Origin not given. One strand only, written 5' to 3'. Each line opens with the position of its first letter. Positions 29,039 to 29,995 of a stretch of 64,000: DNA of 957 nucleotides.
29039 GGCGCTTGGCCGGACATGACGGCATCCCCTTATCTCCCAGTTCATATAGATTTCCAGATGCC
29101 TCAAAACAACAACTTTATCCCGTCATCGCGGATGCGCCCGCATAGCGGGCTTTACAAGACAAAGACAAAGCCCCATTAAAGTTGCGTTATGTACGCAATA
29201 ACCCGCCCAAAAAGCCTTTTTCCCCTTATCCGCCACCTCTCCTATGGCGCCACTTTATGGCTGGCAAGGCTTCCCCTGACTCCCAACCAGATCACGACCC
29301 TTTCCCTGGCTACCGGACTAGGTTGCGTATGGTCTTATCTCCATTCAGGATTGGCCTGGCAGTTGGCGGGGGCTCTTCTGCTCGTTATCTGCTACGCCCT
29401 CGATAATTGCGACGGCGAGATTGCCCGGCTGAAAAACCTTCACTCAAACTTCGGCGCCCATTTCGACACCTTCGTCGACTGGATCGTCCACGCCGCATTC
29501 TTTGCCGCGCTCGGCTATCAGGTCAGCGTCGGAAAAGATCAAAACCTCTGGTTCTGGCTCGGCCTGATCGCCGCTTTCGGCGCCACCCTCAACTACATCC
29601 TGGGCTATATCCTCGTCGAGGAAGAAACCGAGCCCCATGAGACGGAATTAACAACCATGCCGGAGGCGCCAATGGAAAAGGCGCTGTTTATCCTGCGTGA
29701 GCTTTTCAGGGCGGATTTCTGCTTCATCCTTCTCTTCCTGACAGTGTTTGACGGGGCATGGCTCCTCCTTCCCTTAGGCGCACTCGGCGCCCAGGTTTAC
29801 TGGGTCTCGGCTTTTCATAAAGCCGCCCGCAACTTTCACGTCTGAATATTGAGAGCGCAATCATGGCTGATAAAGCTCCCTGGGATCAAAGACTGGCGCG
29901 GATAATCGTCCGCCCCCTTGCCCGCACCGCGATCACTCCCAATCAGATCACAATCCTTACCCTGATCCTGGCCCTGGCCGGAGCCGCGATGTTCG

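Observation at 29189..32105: Paralog divergence in the CDP-alcohol phosphotransferase triplet: two copies lack the final Asp of the catalytic motif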

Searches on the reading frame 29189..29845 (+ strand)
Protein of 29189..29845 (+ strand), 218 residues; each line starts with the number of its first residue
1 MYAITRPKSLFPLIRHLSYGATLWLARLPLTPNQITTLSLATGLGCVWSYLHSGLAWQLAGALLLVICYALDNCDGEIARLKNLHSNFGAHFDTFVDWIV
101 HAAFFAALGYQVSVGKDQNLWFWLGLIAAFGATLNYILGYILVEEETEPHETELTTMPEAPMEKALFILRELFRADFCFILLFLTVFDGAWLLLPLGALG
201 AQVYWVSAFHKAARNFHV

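Call 3: search_protein_families(library=pfam, proteins=[window:29189-29845:+], max_evalue=0.01)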
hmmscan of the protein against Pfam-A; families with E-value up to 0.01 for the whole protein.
window:29189-29845:+ (218 aa): 1 family
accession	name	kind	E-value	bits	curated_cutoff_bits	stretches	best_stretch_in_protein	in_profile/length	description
PF01066.26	CDP-OH_P_transf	-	2.3e-13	51.2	22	1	31-145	3-109/152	CDP-alcohol phosphatidyltransferase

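Call 4: search_protein_families(library=ncbifam, proteins=[window:29189-29845:+], max_evalue=0.01)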
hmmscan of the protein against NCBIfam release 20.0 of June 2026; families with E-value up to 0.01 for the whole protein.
window:29189-29845:+ (218 aa): 6 families
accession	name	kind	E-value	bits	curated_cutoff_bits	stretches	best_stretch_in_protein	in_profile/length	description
NF040950.1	archin_ph_syn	equivalog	5.3e-15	55.8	180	1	23-114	17-106/191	archaetidylinositol phosphate synthase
NF045883.1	PIPSynth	equivalog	1.5e-12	47.7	170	1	24-128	17-120/197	phosphatidylinositol phosphate synthase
NF041135.1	IPPtranDIPPsyn_Thcocales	equivalog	2.3e-12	46.7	580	1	30-134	250-348/419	bifunctional L-myo-inositol-1-phosphate cytidylyltransferase/CDP-L-myo-inositol myo-inositolphosphotransferase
TIGR00473.1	pssA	equivalog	2.5e-08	34.2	107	1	37-131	2-93/153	CDP-diacylglycerol--serine O-phosphatidyltransferase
NF052561.1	PIPSynBT1523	equivalog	2.5e-06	27.4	350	1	25-118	20-119/232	hypothetical protein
TIGR00560.1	pgsA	equivalog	8e-05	23.2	109.1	1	57-110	32-85/183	CDP-diacylglycerol--glycerol-3-phosphate 3-phosphatidyltransferase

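Call 13: search_solved_structures(query=window:29189-29845:+, max_evalue=0.01, show_alignments=2)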
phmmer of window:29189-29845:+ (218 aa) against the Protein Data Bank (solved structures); distinct sequences matched with E-value up to 0.01: 5.
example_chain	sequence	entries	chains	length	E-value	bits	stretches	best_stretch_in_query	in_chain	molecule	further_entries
4o6m_A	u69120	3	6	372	5.4e-11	45.8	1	17-135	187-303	AF2299, a CDP-alcohol phosphotransferase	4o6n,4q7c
4mnd_A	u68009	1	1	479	0.00011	25.1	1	30-108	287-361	CTP L-myo-inositol-1-phosphate cytidylyltransferase/CDP-L-myo-inositol myo-inositolphospho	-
6wm5_A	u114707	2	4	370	0.0016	21.3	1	24-143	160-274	AfCTD-Phosphatidylinositol-phosphate synthase (PIPS) fusion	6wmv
6h53_A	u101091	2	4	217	0.0081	19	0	24-193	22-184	CDP-diacylglycerol--inositol 3-phosphatidyltransferase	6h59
6h5a_A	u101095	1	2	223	0.0087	18.9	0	24-193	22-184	CDP-diacylglycerol--inositol 3-phosphatidyltransferase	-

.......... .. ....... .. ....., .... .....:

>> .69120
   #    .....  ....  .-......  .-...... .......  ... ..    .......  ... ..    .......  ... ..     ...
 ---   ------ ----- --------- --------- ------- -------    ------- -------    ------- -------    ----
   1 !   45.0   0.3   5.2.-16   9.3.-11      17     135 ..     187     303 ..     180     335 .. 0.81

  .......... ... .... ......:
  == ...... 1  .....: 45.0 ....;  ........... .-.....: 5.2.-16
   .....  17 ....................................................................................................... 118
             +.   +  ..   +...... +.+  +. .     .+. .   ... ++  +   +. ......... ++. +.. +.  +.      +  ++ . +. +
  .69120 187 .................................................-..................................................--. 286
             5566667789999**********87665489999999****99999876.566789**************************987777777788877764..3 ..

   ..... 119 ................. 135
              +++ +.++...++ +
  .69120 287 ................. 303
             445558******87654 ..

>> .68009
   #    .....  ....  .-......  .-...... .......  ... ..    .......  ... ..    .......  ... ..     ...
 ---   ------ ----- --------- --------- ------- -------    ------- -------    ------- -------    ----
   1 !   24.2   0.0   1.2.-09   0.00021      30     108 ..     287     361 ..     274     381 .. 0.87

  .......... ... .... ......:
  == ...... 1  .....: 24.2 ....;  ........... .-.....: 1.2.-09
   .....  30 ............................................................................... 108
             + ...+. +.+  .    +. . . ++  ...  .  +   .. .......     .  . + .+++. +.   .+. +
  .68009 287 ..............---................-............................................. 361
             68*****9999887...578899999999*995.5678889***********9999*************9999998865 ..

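Call 36: find_homologous_proteins(query=window:29189-29845:+, max_evalue=0.00001)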
Query window:29189-29845:+ (218 aa): 1158 proteins with E <= 0.00001 among 3096 candidates; the best 120 are listed.
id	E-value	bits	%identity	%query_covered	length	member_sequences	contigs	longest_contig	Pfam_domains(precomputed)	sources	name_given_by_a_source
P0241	5.9e-122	424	85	100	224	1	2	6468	PF01066.27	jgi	-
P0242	5.1e-105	368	100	75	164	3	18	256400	PF01066.27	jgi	-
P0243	1.5e-69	252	54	99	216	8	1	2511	PF01066.27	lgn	-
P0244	2.5e-69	251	54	99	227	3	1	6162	PF01066.27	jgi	jgi:phosphatidylglycerophosphate synthase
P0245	1.3e-68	249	52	99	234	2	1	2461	PF01066.27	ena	-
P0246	5.7e-68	247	55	98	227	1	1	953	PF01066.27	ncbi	-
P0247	1.2e-67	246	55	97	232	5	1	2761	PF01066.27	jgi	jgi:phosphatidylglycerophosphate synthase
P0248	1.4e-67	246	54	98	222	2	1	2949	PF01066.27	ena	-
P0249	1.5e-67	246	53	98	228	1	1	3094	PF01066.27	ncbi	-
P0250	1.8e-67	245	55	97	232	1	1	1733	PF01066.27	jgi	-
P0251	5.2e-67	244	52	100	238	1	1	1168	PF01066.27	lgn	-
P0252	5.3e-67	244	54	99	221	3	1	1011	PF01066.27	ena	-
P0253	7.1e-67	243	53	99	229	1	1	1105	PF01066.27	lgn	-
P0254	9.6e-67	243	53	97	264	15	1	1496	PF01066.27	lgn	-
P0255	1.0e-66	243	52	99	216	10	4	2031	PF01066.27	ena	-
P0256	1.2e-66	243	53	99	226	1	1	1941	PF01066.27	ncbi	-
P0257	1.5e-66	242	54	100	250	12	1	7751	PF01066.27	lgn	-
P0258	3.0e-66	241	55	96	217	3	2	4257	PF01066.27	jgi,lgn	jgi:phosphatidylglycerophosphate synthase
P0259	3.1e-66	241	55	99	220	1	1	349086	PF01066.27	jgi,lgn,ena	-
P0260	3.4e-66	241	53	96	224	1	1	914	PF01066.27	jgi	-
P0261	3.8e-66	241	51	98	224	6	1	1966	PF01066.27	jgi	jgi:phosphatidylglycerophosphate synthase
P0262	9.2e-66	240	54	97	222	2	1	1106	PF01066.27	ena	-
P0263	1.1e-65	239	53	97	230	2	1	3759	PF01066.27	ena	-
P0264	2.6e-65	238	54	98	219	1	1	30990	PF01066.27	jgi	jgi:phosphatidylglycerophosphate synthase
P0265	4.1e-65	238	52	100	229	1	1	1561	PF01066.27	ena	-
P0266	5.5e-65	237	53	97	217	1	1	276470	PF01066.27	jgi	jgi:phosphatidylglycerophosphate synthase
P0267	5.9e-65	237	54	100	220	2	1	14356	PF01066.27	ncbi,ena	-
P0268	6.6e-65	237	53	99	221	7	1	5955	PF01066.27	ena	-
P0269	7.0e-65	237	53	97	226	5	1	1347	PF01066.27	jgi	-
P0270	7.0e-65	237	54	96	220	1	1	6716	PF01066.27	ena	-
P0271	7.5e-65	237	55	98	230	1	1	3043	PF01066.27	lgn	-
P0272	9.6e-65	236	52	100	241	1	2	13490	PF01066.27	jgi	jgi:hypothetical protein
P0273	9.9e-65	236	52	100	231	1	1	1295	PF01066.27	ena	-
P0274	1.4e-64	236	52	99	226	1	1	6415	PF01066.27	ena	-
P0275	2.1e-64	235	55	97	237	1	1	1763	PF01066.27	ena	-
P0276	2.2e-64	235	53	96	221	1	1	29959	PF01066.27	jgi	-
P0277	2.4e-64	235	51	100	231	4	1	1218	PF01066.27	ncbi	-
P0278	2.7e-64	235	51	99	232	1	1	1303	PF01066.27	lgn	-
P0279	2.9e-64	235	53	97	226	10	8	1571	PF01066.27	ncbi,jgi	-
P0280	3.5e-64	235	51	100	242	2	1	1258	PF01066.27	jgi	jgi:phosphatidylglycerophosphate synthase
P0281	3.5e-64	235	51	98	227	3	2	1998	PF01066.27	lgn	-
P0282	3.7e-64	234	54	98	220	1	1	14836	PF01066.27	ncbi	-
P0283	3.7e-64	234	52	97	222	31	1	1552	PF01066.27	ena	-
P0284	3.9e-64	234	53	98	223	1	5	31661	PF01066.27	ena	-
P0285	5.2e-64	234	52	98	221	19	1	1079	PF01066.27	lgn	-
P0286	7.3e-64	234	52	97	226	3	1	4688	PF01066.27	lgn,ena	-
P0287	7.8e-64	233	54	96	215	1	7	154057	PF01066.27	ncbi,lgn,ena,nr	ncbi:MAG: CDP-alcohol phosphatidyltransferase family protein [Rhodospirillales bacterium]|nr:CDP-alc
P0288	7.9e-64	233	51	99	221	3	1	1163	PF01066.27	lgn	-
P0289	8.6e-64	233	51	100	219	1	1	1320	PF01066.27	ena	-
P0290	1.0e-63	233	50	97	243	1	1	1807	PF01066.27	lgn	-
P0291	1.0e-63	233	48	99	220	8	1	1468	PF01066.27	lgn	-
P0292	2.2e-63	232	54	97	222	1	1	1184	PF01066.27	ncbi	-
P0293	2.4e-63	232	51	100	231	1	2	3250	PF01066.27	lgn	-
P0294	2.5e-63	232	54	97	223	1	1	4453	PF01066.27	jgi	jgi:phosphatidylglycerophosphate synthase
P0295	3.2e-63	231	56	96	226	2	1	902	PF01066.27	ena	-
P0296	3.3e-63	231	52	97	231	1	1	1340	PF01066.27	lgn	-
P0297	3.4e-63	231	50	100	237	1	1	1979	PF01066.27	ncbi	-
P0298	4.0e-63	231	52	97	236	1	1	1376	PF01066.27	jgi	jgi:phosphatidylglycerophosphate synthase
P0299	4.0e-63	231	53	96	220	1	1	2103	PF01066.27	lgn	-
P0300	4.7e-63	231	51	99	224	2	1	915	PF01066.27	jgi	-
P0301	5.4e-63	231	52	97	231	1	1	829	PF01066.27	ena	-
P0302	6.2e-63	230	50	99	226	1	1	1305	PF01066.27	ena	-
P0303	6.3e-63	230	51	97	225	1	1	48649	PF01066.27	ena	-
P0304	6.5e-63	230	50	99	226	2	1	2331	PF01066.27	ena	-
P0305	6.6e-63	230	52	97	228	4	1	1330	PF01066.27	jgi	-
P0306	6.8e-63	230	52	97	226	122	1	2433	PF01066.27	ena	-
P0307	6.9e-63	230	52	96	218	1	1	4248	PF01066.27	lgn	-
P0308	8.2e-63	230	50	99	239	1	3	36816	PF01066.27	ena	-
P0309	8.5e-63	230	51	97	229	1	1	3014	PF01066.27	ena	-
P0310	8.9e-63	230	51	98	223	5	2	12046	PF01066.27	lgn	-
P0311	9.3e-63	230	53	95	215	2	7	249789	PF01066.27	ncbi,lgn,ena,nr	ncbi:MAG: CDP-alcohol phosphatidyltransferase family protein [Rhodospirillales bacterium]|nr:CDP-alc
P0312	9.6e-63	230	52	98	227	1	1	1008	PF01066.27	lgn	-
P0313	1.1e-62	230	49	100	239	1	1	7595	PF01066.27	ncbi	-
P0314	1.1e-62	230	54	95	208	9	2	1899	PF01066.27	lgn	-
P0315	1.2e-62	230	51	96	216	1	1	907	PF01066.27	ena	-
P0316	1.3e-62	229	50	99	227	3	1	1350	PF01066.27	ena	-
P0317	1.5e-62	229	53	98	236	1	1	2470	PF01066.27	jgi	jgi:phosphatidylglycerophosphate synthase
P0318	1.7e-62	229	51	97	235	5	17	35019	PF01066.27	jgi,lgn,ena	-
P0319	1.9e-62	229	52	96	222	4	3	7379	PF01066.27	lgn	-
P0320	1.9e-62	229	52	97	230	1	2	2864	PF01066.27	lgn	-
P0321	2.5e-62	229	48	97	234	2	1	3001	PF01066.27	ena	-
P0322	2.5e-62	228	52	100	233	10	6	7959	PF01066.27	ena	-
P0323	2.6e-62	228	52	95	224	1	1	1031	PF01066.27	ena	-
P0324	2.9e-62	228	50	97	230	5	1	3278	PF01066.27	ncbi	-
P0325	3.3e-62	228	50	100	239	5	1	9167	PF01066.27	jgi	jgi:hypothetical protein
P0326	3.5e-62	228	50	100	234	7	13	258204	PF01066.27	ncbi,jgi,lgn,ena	jgi:phosphatidylglycerophosphate synthase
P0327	4.3e-62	228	52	96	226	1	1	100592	PF01066.27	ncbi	-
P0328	4.5e-62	228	54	96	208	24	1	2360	PF01066.27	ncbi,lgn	-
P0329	4.6e-62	228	52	97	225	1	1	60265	PF01066.27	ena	-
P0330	4.7e-62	228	50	99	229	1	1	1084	PF01066.27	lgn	-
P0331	5.2e-62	227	51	97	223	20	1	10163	PF01066.27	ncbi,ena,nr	ncbi:MAG: hypothetical protein CFH05_00507 [Alphaproteobacteria bacterium MarineAlpha3_Bin4]|nr:MAG:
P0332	5.2e-62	227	52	96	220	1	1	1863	PF01066.27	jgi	jgi:1L-myo-inositol 1-phosphate cytidylyltransferase / CDP-L-myo-inositol myo-inositolphosphotransfe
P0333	5.4e-62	227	52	97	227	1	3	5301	PF01066.27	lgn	-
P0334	5.5e-62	227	53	95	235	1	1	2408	PF01066.27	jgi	jgi:phosphatidylglycerophosphate synthase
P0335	5.6e-62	227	50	98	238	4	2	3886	PF01066.27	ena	-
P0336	5.7e-62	227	51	97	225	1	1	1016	PF01066.27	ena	-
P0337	5.7e-62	227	52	99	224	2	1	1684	PF01066.27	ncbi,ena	-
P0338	5.7e-62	227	52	100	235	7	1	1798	PF01066.27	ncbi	-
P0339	7.0e-62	227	51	97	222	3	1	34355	PF01066.27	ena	-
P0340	7.0e-62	227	51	99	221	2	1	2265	PF01066.27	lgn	-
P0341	7.7e-62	227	52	96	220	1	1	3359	PF01066.27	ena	-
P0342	7.8e-62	227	53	98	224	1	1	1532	PF01066.27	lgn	-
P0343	8.1e-62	227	50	98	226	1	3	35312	PF01066.27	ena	-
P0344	8.7e-62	227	51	98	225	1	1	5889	PF01066.27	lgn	-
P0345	9.7e-62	227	50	96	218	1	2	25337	PF01066.27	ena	-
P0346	1.1e-61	226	52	94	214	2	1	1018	PF01066.27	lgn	-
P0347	1.2e-61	226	50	98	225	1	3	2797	PF01066.27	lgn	-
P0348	1.2e-61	226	50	100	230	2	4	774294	PF01066.27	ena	-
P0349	1.3e-61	226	53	96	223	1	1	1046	PF01066.27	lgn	-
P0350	1.5e-61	226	51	100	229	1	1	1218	PF01066.27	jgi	jgi:phosphatidylglycerophosphate synthase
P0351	1.5e-61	226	51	97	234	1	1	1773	PF01066.27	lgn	-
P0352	1.6e-61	226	52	96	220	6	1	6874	PF01066.27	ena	-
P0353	1.6e-61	226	50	95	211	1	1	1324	PF01066.27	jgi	jgi:phosphatidylglycerophosphate synthase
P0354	1.8e-61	226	51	99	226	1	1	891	PF01066.27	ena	-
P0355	1.9e-61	226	51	98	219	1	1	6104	PF01066.27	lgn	-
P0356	1.9e-61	226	49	100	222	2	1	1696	PF01066.27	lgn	-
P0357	2.0e-61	226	51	98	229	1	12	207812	PF01066.27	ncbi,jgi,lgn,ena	-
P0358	2.0e-61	226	51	96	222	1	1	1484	PF01066.27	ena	-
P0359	2.0e-61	226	46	98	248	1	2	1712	PF01066.27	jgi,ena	-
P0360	2.0e-61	226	52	95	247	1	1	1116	PF01066.27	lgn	-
